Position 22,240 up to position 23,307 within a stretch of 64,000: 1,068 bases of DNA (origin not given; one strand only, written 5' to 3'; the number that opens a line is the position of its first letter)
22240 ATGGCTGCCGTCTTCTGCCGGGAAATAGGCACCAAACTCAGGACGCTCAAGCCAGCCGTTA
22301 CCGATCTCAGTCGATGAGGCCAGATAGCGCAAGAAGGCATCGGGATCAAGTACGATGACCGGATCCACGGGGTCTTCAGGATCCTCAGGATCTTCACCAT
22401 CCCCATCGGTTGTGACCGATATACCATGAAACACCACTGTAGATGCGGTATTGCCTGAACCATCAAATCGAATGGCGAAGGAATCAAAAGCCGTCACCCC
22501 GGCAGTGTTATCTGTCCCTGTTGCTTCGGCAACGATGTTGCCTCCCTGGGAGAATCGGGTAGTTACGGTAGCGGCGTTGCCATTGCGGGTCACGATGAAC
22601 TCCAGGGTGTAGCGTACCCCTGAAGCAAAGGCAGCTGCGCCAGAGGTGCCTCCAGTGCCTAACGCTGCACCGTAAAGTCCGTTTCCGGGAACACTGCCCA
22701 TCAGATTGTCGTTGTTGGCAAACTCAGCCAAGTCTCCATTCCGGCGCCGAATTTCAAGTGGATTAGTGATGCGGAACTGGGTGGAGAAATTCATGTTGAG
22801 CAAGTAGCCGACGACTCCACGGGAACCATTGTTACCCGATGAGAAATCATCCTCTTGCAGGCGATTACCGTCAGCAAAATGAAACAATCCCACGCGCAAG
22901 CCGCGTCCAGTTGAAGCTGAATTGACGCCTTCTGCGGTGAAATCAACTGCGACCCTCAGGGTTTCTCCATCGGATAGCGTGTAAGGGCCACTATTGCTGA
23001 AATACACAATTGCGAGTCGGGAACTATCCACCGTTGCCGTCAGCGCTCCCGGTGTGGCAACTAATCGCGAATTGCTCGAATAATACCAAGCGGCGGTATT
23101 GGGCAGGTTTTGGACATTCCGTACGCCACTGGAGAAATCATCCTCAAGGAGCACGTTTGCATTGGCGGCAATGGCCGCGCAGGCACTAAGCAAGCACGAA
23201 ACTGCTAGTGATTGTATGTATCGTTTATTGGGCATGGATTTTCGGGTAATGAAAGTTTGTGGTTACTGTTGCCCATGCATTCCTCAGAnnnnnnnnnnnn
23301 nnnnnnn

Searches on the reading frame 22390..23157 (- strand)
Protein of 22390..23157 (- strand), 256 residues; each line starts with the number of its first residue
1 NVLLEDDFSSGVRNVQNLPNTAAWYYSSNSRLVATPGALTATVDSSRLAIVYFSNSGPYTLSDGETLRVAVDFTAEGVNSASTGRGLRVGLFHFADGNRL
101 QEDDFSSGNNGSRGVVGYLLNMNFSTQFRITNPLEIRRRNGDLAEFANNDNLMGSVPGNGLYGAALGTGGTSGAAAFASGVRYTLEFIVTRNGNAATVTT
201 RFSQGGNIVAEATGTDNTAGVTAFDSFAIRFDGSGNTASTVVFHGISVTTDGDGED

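Call 11: search_solved_structures(query=window:22390-23157:-, max_evalue=10)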
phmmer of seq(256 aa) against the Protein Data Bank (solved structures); distinct sequences matched with E-value up to 10: 2.
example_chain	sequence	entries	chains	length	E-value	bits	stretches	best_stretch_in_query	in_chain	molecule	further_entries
1kbv_A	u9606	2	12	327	0.37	13.7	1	136-188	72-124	Major outer membrane protein PAN 1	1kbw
5tb7_A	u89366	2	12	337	0.38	13.7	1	136-188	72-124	Nitrite reductase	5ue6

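Call 12: find_homologous_proteins(query=window:22390-23157:-, max_evalue=0.001)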
Query seq(256 aa) (256 aa): 2 proteins with E <= 0.001 among 1896 candidates.
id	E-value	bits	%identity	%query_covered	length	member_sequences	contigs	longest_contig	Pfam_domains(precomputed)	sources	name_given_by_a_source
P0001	2.7e-22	98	53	40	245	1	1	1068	PF00544.26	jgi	-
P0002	2.2e-8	52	41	41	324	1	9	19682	-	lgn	-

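Call 20: find_encoding_contigs(protein=P0002, flank=10000, max_places=6)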
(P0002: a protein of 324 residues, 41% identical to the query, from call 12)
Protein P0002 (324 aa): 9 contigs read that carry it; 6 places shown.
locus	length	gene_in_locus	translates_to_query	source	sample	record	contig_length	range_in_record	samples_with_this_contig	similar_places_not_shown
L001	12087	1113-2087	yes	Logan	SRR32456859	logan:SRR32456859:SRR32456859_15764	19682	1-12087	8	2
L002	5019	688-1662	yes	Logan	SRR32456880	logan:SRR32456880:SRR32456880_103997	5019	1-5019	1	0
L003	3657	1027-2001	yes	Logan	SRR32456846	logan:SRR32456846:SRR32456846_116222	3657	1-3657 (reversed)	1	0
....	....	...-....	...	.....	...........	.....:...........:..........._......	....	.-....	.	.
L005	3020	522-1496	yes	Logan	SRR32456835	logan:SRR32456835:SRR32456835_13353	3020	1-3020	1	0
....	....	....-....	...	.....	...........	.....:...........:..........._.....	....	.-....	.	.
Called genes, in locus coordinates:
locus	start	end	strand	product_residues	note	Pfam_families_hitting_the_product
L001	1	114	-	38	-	?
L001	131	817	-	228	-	PF01791:DeoC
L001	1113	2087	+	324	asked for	-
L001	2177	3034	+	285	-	PF00756:Esterase (faint), PF02230:Abhydrolase_2, PF20434:BD-FAE (faint), PF00561:Abhydrolase_1 (faint), PF01738:DLH, PF12146:Hydrolase_4 (faint), PF00326:Peptidase_S9 (weak)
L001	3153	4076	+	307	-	-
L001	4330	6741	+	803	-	PF13205:Big_5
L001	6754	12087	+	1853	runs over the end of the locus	PF15979:Glyco_hydro_115, PF13205:Big_5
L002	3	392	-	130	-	?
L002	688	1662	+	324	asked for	-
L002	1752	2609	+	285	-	PF00756:Esterase (faint), PF02230:Abhydrolase_2, PF20434:BD-FAE (faint), PF00561:Abhydrolase_1 (faint), PF01738:DLH, PF12146:Hydrolase_4 (faint), PF00326:Peptidase_S9 (weak)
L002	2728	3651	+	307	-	-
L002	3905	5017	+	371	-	?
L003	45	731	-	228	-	PF01791:DeoC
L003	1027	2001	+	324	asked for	-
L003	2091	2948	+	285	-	PF00756:Esterase (faint), PF02230:Abhydrolase_2, PF20434:BD-FAE (faint), PF00561:Abhydrolase_1 (faint), PF01738:DLH, PF12146:Hydrolase_4 (faint), PF00326:Peptidase_S9 (weak)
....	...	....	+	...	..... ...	-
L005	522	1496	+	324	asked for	-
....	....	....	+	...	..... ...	-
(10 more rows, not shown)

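Call 21: predict_structure(alignment_id=A1)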
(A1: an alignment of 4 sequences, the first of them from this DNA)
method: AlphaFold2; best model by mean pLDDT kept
length: 252 residues; sequences in the alignment: 4
mean_pLDDT: 71.1   pTM: 0.79
mean pLDDT of the five models: 71.1, 69.9, 68.5, 68.3, 51.8
residues with pLDDT >= 90: 37; 70-90: 98; 50-70: 78; < 50: 39
segments of 3 or more residues with pLDDT < 50: 14-22, 27-30, 81-84, 107-111, 143-148, 156-159, 234-236
pLDDT, mean of each block of 10 residues (from residue 1): 79 41 47 62 62 75 94 75 64 70 51 74 59 79 51 57 78 68 91 93 87 88 84 58 87 85
secondary structure, 60 per line:
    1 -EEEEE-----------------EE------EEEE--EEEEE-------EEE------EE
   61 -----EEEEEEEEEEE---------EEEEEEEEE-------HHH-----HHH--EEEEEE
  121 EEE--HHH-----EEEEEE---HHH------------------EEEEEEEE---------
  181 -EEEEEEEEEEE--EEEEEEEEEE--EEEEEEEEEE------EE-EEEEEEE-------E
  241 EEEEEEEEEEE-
elements in order: E2-6 E32-35 E38-42 E50-52 E66-76 E86-94 E115-123 E134-139 E164-171 E182-192 E195-204 E207-216 E226-232 E240-251
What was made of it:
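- Tried and rejected: Built from 4 sequences, it was mediocre (pLDDT 71; call 21).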

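Call 25: fold_search(model_id=the predicted structure, library=pdb)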
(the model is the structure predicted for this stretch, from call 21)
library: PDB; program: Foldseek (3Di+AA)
matches with E <= 10: 1490; with E <= 0.001: 161
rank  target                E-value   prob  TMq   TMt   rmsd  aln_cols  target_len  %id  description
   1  1oq1_C                9.4e-08  1.00  0.51  0.56   6.0       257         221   12  Crystal Structure of Protein of Unknown Function with Galectin-like Fold from Bacillus subtilis (released 2003-09-23)
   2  2a6v_A                3.1e-07  1.00  0.46  0.51   7.0       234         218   11  Crystal structure of Emp46p carbohydrate recognition domain (CRD), potassium-bound form (released 2006-01-31)
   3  2a6w_A                5.4e-07  1.00  0.50  0.57   6.8       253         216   11  Crystal structure of Emp46p carbohydrate recognition domain (CRD), metal-free form (released 2006-01-31)
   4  1qnw_A                6.0e-07  1.00  0.43  0.46   7.8       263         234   11  lectin II from Ulex europaeus (released 1999-11-23)
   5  2a71_A                7.0e-07  1.00  0.53  0.59   6.8       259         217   11  Crystal structure of Emp47p carbohydrate recognition domain (CRD), orthorhombic crystal form (released 2006-01-31)
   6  1gnz                  1.5e-06  1.00  0.49  0.52   6.9       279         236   11  LECTIN I-B4 FROM GRIFFONIA SIMPLICIFOLIA (GS I-B4)METAL FREE FORM (released 2001-11-29)
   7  1qnw_B                1.7e-06  1.00  0.45  0.47   7.5       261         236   11  lectin II from Ulex europaeus (released 1999-11-23)
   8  2sba_A                1.8e-06  1.00  0.49  0.53   6.5       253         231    9  SOYBEAN AGGLUTININ COMPLEXED WITH 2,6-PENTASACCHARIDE (released 1998-12-09)
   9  4d69_G                1.8e-06  1.00  0.47  0.50   6.8       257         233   11  SOYBEAN AGGLUTININ FROM GLYCINE MAX IN COMPLEX WITH THE ANTIGEN Tn (released 2014-11-19)
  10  9vbz_A                2.0e-06  1.00  0.50  0.53   6.2       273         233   13  Lectin FRIL from Lablab purpureus complexed to oligomannose (released 2026-03-18)
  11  2a6x_A                2.0e-06  1.00  0.46  0.51   7.5       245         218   12  Crystal structure of Emp46p carbohydrate recognition domain (CRD), Y131F mutant (released 2006-01-31)
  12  2eig_A                2.1e-06  1.00  0.44  0.47   7.3       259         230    9  Lotus tetragonolobus seed lectin (Isoform) (released 2008-03-04)
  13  1sbf_A                2.6e-06  1.00  0.49  0.52   6.7       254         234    8  SOYBEAN AGGLUTININ (released 1998-04-22)
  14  3uk9_B                3.1e-06  1.00  0.47  0.48   6.8       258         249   10  Galactose-specific lectin from Dolichos lablab (released 2012-11-14)
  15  1fat_B                3.2e-06  1.00  0.51  0.54   6.1       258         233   11  PHYTOHEMAGGLUTININ-L (released 1996-12-23)
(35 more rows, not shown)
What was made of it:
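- Closest known: YesU / DUF1961. Same: It was the top structural hit of the first, low-confidence model (E=9.4e-8, TM 0.51/0.56; call 25).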

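Call 29: find_related_loci(query=A2, collection=genome_contigs, flank=8000)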
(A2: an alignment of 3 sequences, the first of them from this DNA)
Query A2 (252 aa) in genome_contigs; peptide patterns used: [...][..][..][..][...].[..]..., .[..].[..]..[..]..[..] (x = any residue, [..] = any of these).
82 stretches matched a pattern, but none encodes a relative of the query by tblastn (E <= 1e-3).
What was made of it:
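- Tried and rejected: Alignment A2 matched 82 stretches but none was confirmed (call 29).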

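Call 38: find_encoding_contigs(protein=P0001, flank=5000, max_places=3)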
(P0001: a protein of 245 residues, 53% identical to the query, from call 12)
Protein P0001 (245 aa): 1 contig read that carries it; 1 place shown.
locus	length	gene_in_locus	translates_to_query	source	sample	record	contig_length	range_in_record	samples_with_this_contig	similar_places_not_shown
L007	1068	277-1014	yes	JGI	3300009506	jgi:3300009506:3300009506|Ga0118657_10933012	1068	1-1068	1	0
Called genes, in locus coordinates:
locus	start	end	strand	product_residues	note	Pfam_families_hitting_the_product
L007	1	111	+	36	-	?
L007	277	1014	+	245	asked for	PF00544:Pectate_lyase_4 (weak)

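Call 39: search_protein_representatives(alignment_id=A1)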
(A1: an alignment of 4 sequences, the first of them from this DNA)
Query: 4 sequences, 253 profile positions. Proteins with E-value up to 0.001 (for the whole library): 744; up to 1e-10: 410; up to 1e-30: 47. The best 150 are listed.
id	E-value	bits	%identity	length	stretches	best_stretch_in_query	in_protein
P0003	1.3e-200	680.3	-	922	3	3-252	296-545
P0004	6.6e-135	465.1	-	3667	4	4-251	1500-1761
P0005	9.0e-121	418.8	-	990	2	2-252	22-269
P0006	1.4e-104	365.7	-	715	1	2-252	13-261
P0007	2.6e-68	246.9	-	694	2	3-252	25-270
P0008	9.2e-68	245.1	-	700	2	3-252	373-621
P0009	3.1e-65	236.8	-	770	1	2-252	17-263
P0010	2.0e-64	234.2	-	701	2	3-251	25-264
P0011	3.9e-62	226.7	-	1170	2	3-252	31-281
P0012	1.1e-61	225.1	-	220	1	2-190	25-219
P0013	3.0e-60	220.5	-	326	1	4-252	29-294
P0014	3.2e-57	210.5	-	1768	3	4-250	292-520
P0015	5.7e-53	196.6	-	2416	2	4-252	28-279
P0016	6.2e-51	189.9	-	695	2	3-252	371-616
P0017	6.0e-49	183.4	-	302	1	2-252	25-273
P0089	2.4e-25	106.1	-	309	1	9-252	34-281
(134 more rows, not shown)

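Call 43: search_protein_families(library=pfam, alignment_id=A3, max_evalue=0.001)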
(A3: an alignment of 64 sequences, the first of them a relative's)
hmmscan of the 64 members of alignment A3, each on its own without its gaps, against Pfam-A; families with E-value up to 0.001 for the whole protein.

A. member 1, P0003 (922 aa): 1 family
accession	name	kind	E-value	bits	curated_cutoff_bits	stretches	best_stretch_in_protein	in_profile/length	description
PF07076.17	DUF1344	-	3e-06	27.4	23.1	0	627-675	14-58/60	Protein of unknown function (DUF1344)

B. families by the number of members that match (of 64 scanned): 35 families (the first 25 are shown)
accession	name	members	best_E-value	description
PF13927.12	Ig_3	26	2.2e-43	Immunoglobulin domain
PF07679.22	I-set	25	1e-38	Immunoglobulin I-set domain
PF13895.12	Ig_2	18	3.2e-27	Immunoglobulin domain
PF00047.31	ig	15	1.3e-13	Immunoglobulin domain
PF07686.23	V-set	12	2.3e-12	Immunoglobulin V-set domain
PF00544.25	Pectate_lyase_4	10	1.1e-36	Pectate lyase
PF13229.12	Beta_helix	6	4.9e-12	Right handed beta helix region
PF17963.7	Big_9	3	2e-16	Bacterial Ig domain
PF17892.7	Cadherin_5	3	4.9e-16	Cadherin-like domain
PF14592.12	Chondroitinas_B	2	5.7e-94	Chondroitinase B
PF22842.2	Pel9A-like_beta_helix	2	1.4e-27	Pel9A-like, right handed beta helix region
PF17803.7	Cadherin_4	2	8.4e-10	Bacterial cadherin-like domain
PF06832.18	BiPBP_C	2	1.9e-09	Penicillin-Binding Protein C-terminus Family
PF19081.6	Ig_7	2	0.00027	Ig-like domain CHU_C associated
PF07470.19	Glyco_hydro_88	1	7.2e-64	Glycosyl Hydrolase Family 88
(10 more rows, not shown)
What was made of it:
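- Of 64 fusion proteins from the representative set: 10 carry PL1, 6 Beta_helix, 2 PL9-like, 2 chondroitinase-B (PL6), and 1 each PL7, GH88, GH39, GH115_C and esterases (call 43).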

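Call 48: search_solved_structures(query=A4, max_evalue=10, show_alignments=2)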
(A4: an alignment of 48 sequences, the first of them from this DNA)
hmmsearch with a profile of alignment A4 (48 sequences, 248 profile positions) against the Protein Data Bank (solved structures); distinct sequences matched with E-value up to 10: 0.

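Call 51: find_homologous_proteins(query=A4, max_evalue=0.00001)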
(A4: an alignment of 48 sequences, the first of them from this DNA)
Query A4 (48 sequences) (252 aa, profile of the alignment): 9 proteins with E <= 0.00001 among 8000 candidates.
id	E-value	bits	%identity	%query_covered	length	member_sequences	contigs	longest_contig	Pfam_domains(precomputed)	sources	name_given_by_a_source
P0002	2.6e-52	196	41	41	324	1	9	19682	-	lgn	-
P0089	3.6e-45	173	25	90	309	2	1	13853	-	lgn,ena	-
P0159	2.1e-41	160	25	83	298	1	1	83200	-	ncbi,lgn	ncbi:MAG: PEP-CTERM sorting domain-containing protein [Puniceicoccaceae bacterium]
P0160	6.8e-37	145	41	18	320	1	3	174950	-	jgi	jgi:hypothetical protein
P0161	4.6e-36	143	23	90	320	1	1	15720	PF07589.17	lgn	-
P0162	1.8e-26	111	28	92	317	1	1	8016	-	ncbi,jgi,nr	ncbi:MAG: hypothetical protein LBK99_00860 [Opitutaceae bacterium]|jgi:hypothetical protein|nr:hypot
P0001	3.5e-19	87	53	40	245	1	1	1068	PF00544.26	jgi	-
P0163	3.0e-18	84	25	37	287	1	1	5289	-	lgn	-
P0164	7.5e-6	44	37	20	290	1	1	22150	-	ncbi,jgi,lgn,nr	ncbi:MAG: cell wall anchor protein [Opitutaceae bacterium]|jgi:hypothetical protein|nr:cell wall anc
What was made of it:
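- Tried and rejected: These returned just 2 and 9 proteins (calls 12, 51).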

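Call 52: predict_structure(alignment_id=A4)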
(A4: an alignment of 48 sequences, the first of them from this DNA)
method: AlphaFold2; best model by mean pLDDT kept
length: 252 residues; sequences in the alignment: 48
mean_pLDDT: 95.1   pTM: 0.92
mean pLDDT of the five models: 95.1, 94.9, 94.9, 94.9, 93.6
residues with pLDDT >= 90: 226; 70-90: 19; 50-70: 7; < 50: 0
segments of 3 or more residues with pLDDT < 50: none
pLDDT, mean of each block of 10 residues (from residue 1): 98 98 96 98 97 97 98 98 97 95 87 94 98 96 74 78 95 98 99 98 98 96 98 97 99 93
secondary structure, 60 per line:
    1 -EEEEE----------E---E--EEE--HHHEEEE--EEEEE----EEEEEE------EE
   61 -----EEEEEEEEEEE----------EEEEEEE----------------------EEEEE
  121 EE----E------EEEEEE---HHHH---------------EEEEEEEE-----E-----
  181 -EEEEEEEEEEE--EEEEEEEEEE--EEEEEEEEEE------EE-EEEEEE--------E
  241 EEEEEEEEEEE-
elements in order: E2-6 E24-26 E32-35 E38-42 E47-52 E66-76 E87-93 E116-122 E134-139 H143-146 E162-169 E182-192 E195-204 E207-216 E226-231 E240-251
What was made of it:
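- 22402..23157 (-): Copy 1 of the lectin-fold module: residues 27-278 of the PL1 pectate lyase, directly after the signal peptide. AlphaFold model of this stretch has pLDDT 95.1 and pTM 0.92 (call 52).
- On Concanavalin-A-like / L-type lectin fold: AlphaFold model with pLDDT 95.1, pTM 0.92 and 14-15 strands (call 52).
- The AlphaFold model has pLDDT 95.1 and pTM 0.92 and is all-beta (call 52).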

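Call 55: fold_search(model_id=the predicted structure, library=pdb)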
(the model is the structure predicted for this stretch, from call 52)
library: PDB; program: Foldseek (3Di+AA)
matches with E <= 10: 1518; with E <= 0.001: 263
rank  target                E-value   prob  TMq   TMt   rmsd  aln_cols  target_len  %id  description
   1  2a6w_A                4.3e-08  1.00  0.50  0.56   6.2       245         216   11  Crystal structure of Emp46p carbohydrate recognition domain (CRD), metal-free form (released 2006-01-31)
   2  9vbz_A                5.7e-08  1.00  0.51  0.54   6.8       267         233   13  Lectin FRIL from Lablab purpureus complexed to oligomannose (released 2026-03-18)
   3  9vby_A                1.0e-07  1.00  0.48  0.51   6.1       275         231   12  Lectin FRIL from Lablab purpureus with self glycan (released 2026-03-18)
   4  2pel_A                1.0e-07  1.00  0.46  0.49   7.3       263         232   11  PEANUT LECTIN (released 1996-12-07)
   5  2eig_A                1.1e-07  1.00  0.48  0.51   7.3       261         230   12  Lotus tetragonolobus seed lectin (Isoform) (released 2008-03-04)
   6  2a71_A                1.2e-07  1.00  0.52  0.59   6.0       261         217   11  Crystal structure of Emp47p carbohydrate recognition domain (CRD), orthorhombic crystal form (released 2006-01-31)
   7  3uk9_C                1.6e-07  1.00  0.45  0.46   8.0       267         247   11  Galactose-specific lectin from Dolichos lablab (released 2012-11-14)
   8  2sba_A                2.2e-07  1.00  0.50  0.53   6.4       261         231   13  SOYBEAN AGGLUTININ COMPLEXED WITH 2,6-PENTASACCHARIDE (released 1998-12-09)
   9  9vbx_A                2.2e-07  1.00  0.50  0.53   6.3       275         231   14  Lectin FRIL from Lablab purpureus complexed to Lewis X tetrasaccharide (released 2026-03-18)
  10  2bqp_A                2.3e-07  1.00  0.48  0.51   6.9       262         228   10  THE STRUCTURE OF THE PEA LECTIN-D-GLUCOPYRANOSE COMPLEX (released 1998-12-16)
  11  2e6v_C                2.9e-07  1.00  0.50  0.52   5.9       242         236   13  Crystal structure of VIP36 exoplasmic/lumenal domain, Ca2+/Man3GlcNAc-bound form (released 2007-07-24)
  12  3ujo_C                2.9e-07  1.00  0.44  0.44   8.8       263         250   11  Galactose-specific seed lectin from Dolichos lablab in complex with adenine and galactose (released 2012-11-14)
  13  1sbd_A                3.4e-07  1.00  0.50  0.53   6.6       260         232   12  SOYBEAN AGGLUTININ COMPLEXED WITH 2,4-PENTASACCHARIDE (released 1998-04-22)
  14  4gky                  3.7e-07  1.00  0.58  0.63   6.2       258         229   14  Crystal structure of a carbohydrate-binding domain (released 2013-06-05)
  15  1sbf_A                3.7e-07  1.00  0.48  0.51   6.4       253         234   11  SOYBEAN AGGLUTININ (released 1998-04-22)
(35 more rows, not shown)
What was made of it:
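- On Concanavalin-A-like / L-type lectin fold: The top 50 are all L-type lectins or lectin-like legume proteins, with probability 1.0 and TM 0.44-0.63 (call 55).
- Closest known: L-type lectin domains. Same: They are the best Foldseek matches to the high-confidence model: E=4e-8 to 1e-6, probability 1.0, TM up to 0.58/0.63 for 4gky (call 55).
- All top 50 Foldseek PDB hits are L-type lectins or lectin-like legume proteins (Emp46p/Emp47p, VIP36, ERGIC-53, legume lectins), at E=4e-8 to 1e-6, probability 1.0 and TM 0.45-0.63 (call 55).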

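Call 64: find_encoding_contigs(protein=P0159, flank=9000, max_places=2)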
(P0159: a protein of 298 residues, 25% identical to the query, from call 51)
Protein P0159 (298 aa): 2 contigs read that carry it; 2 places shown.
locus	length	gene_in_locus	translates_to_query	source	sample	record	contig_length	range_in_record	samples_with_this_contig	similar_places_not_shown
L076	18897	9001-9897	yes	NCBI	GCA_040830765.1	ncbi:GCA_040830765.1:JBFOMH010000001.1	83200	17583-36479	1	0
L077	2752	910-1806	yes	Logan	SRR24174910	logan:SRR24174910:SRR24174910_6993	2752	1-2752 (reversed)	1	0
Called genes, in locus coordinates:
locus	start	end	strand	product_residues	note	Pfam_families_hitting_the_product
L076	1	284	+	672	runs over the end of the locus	PF13306:LRR_5, PF13855:LRR_8 (faint), PF13306:LRR_5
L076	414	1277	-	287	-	PF13509:S1_2, PF17783:WHD_CvfB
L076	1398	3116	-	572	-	PF00474:SSF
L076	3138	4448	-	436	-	PF09861:Lar_N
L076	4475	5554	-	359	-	PF00356:LacI, PF00532:Peripla_BP_1, PF13407:Peripla_BP_4, PF13377:Peripla_BP_3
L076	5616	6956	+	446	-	PF13378:MR_MLE_C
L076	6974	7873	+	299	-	PF00701:DHDPS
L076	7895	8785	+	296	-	PF02826:2-Hacid_dh_C (weak), PF03446:NAD_binding_2, PF03807:F420_oxidored (weak), PF14833:NAD_binding_11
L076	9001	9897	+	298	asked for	-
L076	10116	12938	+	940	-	PF07715:Plug, PF00593:TonB_dep_Rec_b-barrel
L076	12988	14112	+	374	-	-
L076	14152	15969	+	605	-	-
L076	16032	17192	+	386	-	PF00406:ADK, PF02223:Thymidylate_kin (faint), PF02224:Cytidylate_kin (faint), PF13207:AAA_17, PF13238:AAA_18, PF13671:AAA_33 (faint), PF00406:ADK, PF13207:AAA_17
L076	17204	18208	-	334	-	PF00188:CAP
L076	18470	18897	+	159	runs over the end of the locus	PF16798:DUF5069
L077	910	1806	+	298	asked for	-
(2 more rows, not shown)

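Call 65: find_encoding_contigs(protein=P0160, flank=9000, max_places=2)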
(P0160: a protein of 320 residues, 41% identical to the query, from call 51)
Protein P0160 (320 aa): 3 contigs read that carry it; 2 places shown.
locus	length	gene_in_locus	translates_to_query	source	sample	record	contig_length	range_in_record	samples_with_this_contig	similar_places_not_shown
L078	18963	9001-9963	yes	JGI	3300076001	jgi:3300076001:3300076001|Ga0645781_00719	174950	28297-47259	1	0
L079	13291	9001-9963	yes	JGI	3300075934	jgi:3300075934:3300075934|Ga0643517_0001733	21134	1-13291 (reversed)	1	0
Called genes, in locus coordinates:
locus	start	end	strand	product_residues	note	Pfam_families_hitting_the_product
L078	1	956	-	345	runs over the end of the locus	PF01032:FecCD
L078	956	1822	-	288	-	PF01497:Peripla_BP_2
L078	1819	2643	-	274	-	PF10615:DUF2470, PF01243:PNPOx_N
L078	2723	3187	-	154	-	PF01475:FUR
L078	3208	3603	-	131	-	-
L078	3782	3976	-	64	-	-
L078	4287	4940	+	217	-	-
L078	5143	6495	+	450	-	PF14559:TPR_19 (faint), PF00004:AAA, PF17862:AAA_lid_3 (weak)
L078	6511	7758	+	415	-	PF00515:TPR_1 (faint), PF03704:BTAD (faint), PF12895:ANAPC3 (faint), PF14559:TPR_19 (weak), PF13429:TPR_15 (weak), PF13432:TPR_16 (weak), PF07719:TPR_2 (weak), PF14559:TPR_19 (weak), +7 more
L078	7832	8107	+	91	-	-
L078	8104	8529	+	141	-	PF01850:PIN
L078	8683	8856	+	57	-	PF00881:Nitroreductase (weak)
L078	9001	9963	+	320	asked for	-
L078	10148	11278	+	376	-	PF13546:DDE_5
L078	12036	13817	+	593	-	PF22842:Pel9A-like_beta_helix, PF07081:DUF1349 (weak)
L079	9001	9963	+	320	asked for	-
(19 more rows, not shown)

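Call 66: find_encoding_contigs(protein=P0089, flank=9000, max_places=2)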
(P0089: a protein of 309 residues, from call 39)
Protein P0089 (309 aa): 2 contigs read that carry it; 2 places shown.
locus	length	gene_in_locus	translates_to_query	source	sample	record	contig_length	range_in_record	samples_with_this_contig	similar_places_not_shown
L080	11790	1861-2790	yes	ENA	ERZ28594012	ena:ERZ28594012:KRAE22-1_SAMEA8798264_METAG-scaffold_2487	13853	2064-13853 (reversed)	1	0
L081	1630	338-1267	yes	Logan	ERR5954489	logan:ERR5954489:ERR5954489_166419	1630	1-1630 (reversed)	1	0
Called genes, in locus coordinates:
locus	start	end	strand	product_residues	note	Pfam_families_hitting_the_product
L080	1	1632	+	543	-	?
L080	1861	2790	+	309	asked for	-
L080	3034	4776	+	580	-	PF12951:PATR (weak)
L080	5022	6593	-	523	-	PF12708:Pect-lyase_RHGA_epim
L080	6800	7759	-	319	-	PF00356:LacI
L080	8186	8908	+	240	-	PF07963:N_methyl (weak), PF07596:SBP_bac_10 (weak)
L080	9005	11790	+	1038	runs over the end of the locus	PF12951:PATR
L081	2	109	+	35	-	?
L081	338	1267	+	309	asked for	-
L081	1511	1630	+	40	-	?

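Call 78: find_encoding_contigs(protein=P0009, flank=10000, max_places=2)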
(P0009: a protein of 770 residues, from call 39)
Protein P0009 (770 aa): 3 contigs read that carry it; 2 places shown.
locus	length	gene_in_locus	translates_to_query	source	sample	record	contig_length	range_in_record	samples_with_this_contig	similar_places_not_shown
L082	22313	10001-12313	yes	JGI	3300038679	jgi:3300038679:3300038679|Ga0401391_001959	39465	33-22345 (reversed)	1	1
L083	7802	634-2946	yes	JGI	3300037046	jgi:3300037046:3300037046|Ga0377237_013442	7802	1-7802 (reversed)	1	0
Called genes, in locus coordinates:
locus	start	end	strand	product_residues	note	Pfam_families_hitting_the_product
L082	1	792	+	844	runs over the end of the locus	PF16153:DUF4861, PF07470:Glyco_hydro_88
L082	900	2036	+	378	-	-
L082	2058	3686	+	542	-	PF12708:Pect-lyase_RHGA_epim (weak), PF00295:Glyco_hydro_28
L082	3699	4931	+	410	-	PF03480:DctP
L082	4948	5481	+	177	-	PF04290:DctQ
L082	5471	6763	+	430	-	PF06808:DctM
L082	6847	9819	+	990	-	PF00544:Pectate_lyase_4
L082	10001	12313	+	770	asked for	PF07602:DUF1565 (faint), PF22842:Pel9A-like_beta_helix, PF13229:Beta_helix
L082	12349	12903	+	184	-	PF00583:Acetyltransf_1, PF13508:Acetyltransf_7 (weak)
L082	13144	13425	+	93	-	PF05015:HigB-like_toxin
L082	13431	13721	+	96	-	PF01381:HTH_3 (weak)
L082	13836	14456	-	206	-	PF14681:UPRTase, PF00156:Pribosyltran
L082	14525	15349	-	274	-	PF01048:PNP_UDP_1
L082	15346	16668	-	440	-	PF02885:Glycos_trans_3N, PF00591:Glycos_transf_3, PF07831:PYNP_C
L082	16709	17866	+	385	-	PF00027:cNMP_binding, PF00512:HisKA (weak), PF02518:HATPase_c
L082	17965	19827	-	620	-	PF19576:Acyltransf_2, PF13444:Acetyltransf_5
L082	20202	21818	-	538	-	PF00682:HMGL-like, PF22617:HCS_D2, PF08502:LeuA_dimer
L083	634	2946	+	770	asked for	PF07602:DUF1565 (faint), PF22842:Pel9A-like_beta_helix, PF13229:Beta_helix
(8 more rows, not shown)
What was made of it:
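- The syntenic locus L082 has PL1 with two copies and PL9 with one (call 78).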
